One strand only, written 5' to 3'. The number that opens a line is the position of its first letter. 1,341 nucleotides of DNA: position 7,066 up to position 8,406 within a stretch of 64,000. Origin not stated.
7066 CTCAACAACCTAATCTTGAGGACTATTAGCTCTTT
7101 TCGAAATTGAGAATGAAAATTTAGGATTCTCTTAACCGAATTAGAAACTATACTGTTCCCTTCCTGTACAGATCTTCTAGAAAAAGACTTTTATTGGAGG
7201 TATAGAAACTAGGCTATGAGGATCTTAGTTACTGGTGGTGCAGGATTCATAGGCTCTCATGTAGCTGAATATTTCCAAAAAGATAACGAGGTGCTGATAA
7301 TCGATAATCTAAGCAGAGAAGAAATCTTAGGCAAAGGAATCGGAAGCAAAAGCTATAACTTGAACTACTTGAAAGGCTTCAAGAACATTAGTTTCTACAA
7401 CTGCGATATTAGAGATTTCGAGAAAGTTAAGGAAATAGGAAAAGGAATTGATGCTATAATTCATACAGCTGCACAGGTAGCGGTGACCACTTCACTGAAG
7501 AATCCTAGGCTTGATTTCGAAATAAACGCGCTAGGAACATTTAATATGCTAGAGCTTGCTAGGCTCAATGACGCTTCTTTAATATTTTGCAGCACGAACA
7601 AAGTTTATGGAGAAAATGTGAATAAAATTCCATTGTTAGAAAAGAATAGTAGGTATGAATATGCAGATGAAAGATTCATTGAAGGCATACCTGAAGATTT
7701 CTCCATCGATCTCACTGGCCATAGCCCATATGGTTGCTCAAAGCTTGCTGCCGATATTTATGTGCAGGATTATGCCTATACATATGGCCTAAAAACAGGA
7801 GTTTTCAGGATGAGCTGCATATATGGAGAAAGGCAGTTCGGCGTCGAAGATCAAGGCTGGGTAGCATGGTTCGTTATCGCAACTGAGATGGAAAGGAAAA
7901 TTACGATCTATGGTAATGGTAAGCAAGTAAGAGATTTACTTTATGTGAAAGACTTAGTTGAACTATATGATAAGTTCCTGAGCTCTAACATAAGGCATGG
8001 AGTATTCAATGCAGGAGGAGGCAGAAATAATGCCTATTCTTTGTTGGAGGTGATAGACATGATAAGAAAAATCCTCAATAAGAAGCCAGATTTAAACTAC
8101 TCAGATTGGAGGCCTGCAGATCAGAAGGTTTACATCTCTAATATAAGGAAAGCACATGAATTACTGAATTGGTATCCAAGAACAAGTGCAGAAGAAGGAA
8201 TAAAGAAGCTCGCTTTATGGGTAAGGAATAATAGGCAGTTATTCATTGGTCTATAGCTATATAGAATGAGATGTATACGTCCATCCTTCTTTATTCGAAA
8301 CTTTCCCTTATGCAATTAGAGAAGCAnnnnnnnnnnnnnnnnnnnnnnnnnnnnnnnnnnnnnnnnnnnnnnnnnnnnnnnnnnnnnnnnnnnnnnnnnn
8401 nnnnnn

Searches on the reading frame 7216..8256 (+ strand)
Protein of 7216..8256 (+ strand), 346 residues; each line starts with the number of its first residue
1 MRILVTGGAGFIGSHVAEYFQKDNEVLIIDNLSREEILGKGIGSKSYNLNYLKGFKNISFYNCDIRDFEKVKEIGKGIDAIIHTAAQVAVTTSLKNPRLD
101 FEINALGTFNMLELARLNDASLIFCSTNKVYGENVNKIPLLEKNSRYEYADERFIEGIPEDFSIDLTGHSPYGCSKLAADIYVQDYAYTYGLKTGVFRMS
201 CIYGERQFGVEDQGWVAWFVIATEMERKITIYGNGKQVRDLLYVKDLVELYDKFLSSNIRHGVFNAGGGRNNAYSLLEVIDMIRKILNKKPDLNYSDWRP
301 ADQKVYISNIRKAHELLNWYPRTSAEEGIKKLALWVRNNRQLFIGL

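Call 8: search_protein_families(library=pfam, proteins=[window:7216-8256:+], max_evalue=0.01)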
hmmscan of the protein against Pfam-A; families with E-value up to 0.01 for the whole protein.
window:7216-8256:+ (346 aa): 6 families
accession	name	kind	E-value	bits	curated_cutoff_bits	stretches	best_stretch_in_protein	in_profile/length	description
PF16363.11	GDP_Man_Dehyd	-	2.7e-47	162.3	27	1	4-331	1-331/332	GDP-mannose 4,6 dehydratase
PF01370.27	Epimerase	-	8.3e-47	160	20.9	1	3-267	1-240/240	NAD dependent epimerase/dehydratase family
PF01073.25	3Beta_HSD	-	1.7e-18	67.1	22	1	4-248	1-222/280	3-beta hydroxysteroid dehydrogenase/isomerase family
PF07993.18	NAD_binding_4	-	8.7e-16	58.3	20.1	1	69-238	80-245/258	Male sterility protein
PF04321.23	RmlD_sub_bind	-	1.9e-14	53.9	27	1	1-206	1-155/287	RmlD substrate binding domain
PF02719.21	Polysacc_synt_2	-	3.8e-10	39.9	20.2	1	3-130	1-131/293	Polysaccharide biosynthesis protein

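Call 30: find_related_loci(query=window:7216-8256:+, collection=genome_contigs, flank=10000)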
Query window:7216-8256:+ (346 aa) in genome_contigs; peptide patterns used: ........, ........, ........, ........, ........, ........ (x = any residue, [..] = any of these).
600 stretches matched a pattern (row limit reached: there are more); 526 encode a relative of the query (tblastn E <= 1e-3); the best 80 are kept; 80 distinct loci.
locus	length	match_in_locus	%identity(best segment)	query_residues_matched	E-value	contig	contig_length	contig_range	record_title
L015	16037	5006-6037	63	1-342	5e-151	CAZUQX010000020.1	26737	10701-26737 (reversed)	MAG TPA_asm: uncultured Candidatus Bathyarchaeia archaeon isolate SRP323688_co1_42 genome assembly, contig: NODE_3143_le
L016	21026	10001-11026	60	3-343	1e-136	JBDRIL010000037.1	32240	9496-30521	MAG: archaeon isolate MEGAHIT-group-1.583 k141_5828751, whole genome shotgun sequence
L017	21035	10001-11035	61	1-343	2e-136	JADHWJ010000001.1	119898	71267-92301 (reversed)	MAG: Candidatus Aenigmatarchaeota archaeon isolate BS750m-G24 BS-750m-C33, whole genome shotgun sequence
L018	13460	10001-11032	58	1-343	2e-134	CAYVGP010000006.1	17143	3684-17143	MAG TPA_asm: uncultured Methanosarcinales archaeon isolate SRP216583_co2_29 genome assembly, contig: NODE_2463_length_17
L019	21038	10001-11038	59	1-345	1e-132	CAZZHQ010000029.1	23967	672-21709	MAG TPA_asm: uncultured Dehalococcoidales bacterium isolate SRP178699_co1_156 genome assembly, contig: NODE_2427_length_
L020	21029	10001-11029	57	1-343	2e-132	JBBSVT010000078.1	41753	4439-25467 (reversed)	MAG: Nanoarchaeota archaeon isolate H14-bin056_1 H14_bin056_1_000000000078, whole genome shotgun sequence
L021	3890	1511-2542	58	1-343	9e-135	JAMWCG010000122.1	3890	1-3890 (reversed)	MAG: Candidatus Omnitrophota bacterium isolate JZ-2.bins.168.201808 NODE_50455_length_3890_cov_0.917087, whole genome sh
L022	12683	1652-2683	59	1-343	3e-131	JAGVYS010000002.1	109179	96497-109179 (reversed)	Candidatus Woesearchaeota archaeon isolate RIFCSPHIGHO2_02_FULL_41_15 rifcsphigho2_02_scaffold_267, whole genome shotgun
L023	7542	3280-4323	57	1-345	5e-131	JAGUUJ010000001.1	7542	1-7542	MAG: Candidatus Omnitrophota bacterium isolate DeMMO5_9 c_000000012077, whole genome shotgun sequence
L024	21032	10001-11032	58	1-343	7e-131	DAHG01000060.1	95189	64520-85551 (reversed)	MAG TPA_asm: Methanocellaceae archaeon UBA148 UBA148_contig_11552, whole genome shotgun sequence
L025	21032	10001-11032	57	1-343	6e-130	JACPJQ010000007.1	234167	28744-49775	MAG: Candidatus Woesearchaeota archaeon isolate NC_groundwater_472_Ag_B-0.1um_38_40 S34_3B_scaffold_585965, whole genome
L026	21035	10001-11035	56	1-343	1e-129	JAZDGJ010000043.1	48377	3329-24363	MAG: Candidatus Woesearchaeota archaeon isolate MEGAHIT-group-0.258 k141_1595719, whole genome shotgun sequence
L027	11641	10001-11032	58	1-344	2e-128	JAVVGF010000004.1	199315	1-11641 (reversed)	MAG: Thermoproteota archaeon isolate PSS.bin.2 NODE_6_length_199315_cov_44.754702, whole genome shotgun sequence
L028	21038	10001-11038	58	1-343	4e-128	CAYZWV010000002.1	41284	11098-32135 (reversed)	MAG TPA_asm: uncultured Methanocellaceae archaeon isolate SRP323688_co1_148 genome assembly, contig: NODE_1753_length_41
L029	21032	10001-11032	55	1-343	9e-128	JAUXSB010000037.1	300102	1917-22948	MAG: Candidatus Omnitrophota bacterium isolate C12_metabat.bin.33_sub C12_k141_503534, whole genome shotgun sequence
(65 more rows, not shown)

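Call 31: find_encoding_contigs(protein=window:7216-8256:+, flank=10000, max_places=10)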
Protein window:7216-8256:+ (346 aa): 4 contigs read that carry it; 3 places shown.
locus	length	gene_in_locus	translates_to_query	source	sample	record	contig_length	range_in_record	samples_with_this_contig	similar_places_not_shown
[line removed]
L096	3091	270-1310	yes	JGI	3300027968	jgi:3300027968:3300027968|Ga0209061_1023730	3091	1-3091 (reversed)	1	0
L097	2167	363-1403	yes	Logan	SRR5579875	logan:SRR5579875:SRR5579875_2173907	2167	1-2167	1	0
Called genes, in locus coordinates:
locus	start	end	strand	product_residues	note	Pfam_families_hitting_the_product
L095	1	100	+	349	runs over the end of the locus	PF13524:Glyco_trans_1_2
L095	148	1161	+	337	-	-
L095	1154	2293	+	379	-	PF13439:Glyco_transf_4, PF13579:Glyco_trans_4_4 (faint), PF00534:Glycos_transf_1, PF13692:Glyco_trans_1_4, PF13524:Glyco_trans_1_2 (faint)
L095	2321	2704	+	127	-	PF05168:HEPN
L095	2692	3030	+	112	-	PF22600:MTPAP-like_central (weak), PF01909:NTP_transf_2, PF18765:Polbeta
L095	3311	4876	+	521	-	PF01943:Polysacc_synt, PF13440:Polysacc_synt_3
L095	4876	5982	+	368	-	PF13439:Glyco_transf_4, PF00534:Glycos_transf_1, PF13692:Glyco_trans_1_4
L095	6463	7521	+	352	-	-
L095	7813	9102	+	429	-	PF01637:ATPase_2 (faint), PF13173:AAA_14, PF13635:DUF4143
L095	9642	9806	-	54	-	-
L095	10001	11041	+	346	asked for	PF01073:3Beta_HSD, PF01370:Epimerase, PF02719:Polysacc_synt_2, PF04321:RmlD_sub_bind, PF16363:GDP_Man_Dehyd, PF07993:NAD_binding_4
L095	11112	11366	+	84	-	PF00534:Glycos_transf_1, PF13692:Glyco_trans_1_4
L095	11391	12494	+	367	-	PF13439:Glyco_transf_4, PF00534:Glycos_transf_1, PF13692:Glyco_trans_1_4, PF20706:GT4-conflict (weak)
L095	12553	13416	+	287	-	PF00483:NTP_transferase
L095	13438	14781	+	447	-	PF03446:NAD_binding_2 (faint), PF03721:UDPG_MGDP_dh_N, PF00984:UDPG_MGDP_dh, PF03720:UDPG_MGDP_dh_C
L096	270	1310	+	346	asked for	PF01073:3Beta_HSD, PF01370:Epimerase, PF02719:Polysacc_synt_2, PF04321:RmlD_sub_bind, PF16363:GDP_Man_Dehyd, PF07993:NAD_binding_4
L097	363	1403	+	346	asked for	PF01073:3Beta_HSD, PF01370:Epimerase, PF02719:Polysacc_synt_2, PF04321:RmlD_sub_bind, PF16363:GDP_Man_Dehyd, PF07993:NAD_binding_4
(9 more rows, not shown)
